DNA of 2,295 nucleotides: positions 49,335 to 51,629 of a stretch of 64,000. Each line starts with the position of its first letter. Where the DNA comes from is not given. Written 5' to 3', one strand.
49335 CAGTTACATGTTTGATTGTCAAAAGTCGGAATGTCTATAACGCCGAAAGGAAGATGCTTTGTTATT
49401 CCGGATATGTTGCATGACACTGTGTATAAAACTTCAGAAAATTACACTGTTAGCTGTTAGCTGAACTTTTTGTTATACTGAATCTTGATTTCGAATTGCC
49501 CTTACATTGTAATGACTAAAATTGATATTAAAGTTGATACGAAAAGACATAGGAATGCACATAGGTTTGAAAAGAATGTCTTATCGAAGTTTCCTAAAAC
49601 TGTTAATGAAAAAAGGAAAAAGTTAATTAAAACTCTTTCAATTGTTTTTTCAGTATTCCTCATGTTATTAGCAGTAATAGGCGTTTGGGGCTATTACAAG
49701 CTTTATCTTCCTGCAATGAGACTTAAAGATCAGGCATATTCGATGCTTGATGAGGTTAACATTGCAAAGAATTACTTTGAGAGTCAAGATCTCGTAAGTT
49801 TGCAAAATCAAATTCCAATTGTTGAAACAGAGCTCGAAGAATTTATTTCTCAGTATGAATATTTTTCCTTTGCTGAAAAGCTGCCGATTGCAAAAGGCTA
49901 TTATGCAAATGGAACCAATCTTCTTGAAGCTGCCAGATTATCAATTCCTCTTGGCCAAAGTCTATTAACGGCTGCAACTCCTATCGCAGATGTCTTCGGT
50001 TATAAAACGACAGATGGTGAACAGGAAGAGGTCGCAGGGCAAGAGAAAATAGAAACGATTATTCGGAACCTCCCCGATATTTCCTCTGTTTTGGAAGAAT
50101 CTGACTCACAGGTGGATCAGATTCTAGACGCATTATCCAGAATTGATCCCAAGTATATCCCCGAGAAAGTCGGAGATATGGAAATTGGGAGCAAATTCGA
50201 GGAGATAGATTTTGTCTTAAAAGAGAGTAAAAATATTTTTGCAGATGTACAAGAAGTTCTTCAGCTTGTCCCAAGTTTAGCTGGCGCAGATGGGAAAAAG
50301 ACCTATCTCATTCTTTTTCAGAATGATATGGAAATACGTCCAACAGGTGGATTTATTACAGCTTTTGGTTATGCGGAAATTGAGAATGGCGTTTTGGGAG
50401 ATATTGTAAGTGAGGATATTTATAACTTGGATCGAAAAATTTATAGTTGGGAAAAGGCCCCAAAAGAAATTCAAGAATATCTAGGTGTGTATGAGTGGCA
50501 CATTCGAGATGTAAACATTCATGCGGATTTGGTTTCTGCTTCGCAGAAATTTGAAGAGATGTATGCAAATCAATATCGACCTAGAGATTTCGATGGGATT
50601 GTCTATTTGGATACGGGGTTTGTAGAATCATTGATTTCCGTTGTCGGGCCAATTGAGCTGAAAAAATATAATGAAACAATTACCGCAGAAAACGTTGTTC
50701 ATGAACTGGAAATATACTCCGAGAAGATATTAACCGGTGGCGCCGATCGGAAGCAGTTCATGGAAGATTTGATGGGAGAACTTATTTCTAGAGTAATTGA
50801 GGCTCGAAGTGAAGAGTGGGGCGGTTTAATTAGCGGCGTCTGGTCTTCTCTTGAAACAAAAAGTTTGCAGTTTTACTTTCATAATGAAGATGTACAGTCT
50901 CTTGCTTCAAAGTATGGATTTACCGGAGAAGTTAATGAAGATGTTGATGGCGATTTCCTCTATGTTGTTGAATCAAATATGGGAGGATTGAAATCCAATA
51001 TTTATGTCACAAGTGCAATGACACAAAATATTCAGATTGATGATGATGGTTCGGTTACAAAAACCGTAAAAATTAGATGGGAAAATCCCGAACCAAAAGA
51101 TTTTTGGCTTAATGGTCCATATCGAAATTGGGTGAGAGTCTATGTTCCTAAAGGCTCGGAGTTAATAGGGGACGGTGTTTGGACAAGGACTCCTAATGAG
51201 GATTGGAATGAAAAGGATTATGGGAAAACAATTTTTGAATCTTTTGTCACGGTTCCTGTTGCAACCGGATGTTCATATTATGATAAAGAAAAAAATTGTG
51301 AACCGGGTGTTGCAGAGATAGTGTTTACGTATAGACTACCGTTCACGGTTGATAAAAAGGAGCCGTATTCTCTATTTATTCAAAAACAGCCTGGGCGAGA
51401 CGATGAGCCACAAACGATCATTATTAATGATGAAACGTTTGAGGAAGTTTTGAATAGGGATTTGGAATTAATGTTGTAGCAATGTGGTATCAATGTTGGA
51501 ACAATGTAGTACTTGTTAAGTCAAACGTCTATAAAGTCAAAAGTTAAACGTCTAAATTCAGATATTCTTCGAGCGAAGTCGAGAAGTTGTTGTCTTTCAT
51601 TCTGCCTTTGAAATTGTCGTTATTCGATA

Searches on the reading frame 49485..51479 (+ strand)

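Call 49: search_protein_families(library=pfam, proteins=[window:49485-51479:+], max_evalue=0.00001)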
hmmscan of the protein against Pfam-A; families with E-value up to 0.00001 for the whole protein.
window:49485-51479:+ (664 aa): 1 family
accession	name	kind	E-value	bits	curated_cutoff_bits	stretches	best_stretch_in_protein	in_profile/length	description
PF13196.11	DUF4012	-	5.8e-24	85.7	28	1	269-409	1-140/144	Protein of unknown function (DUF4012)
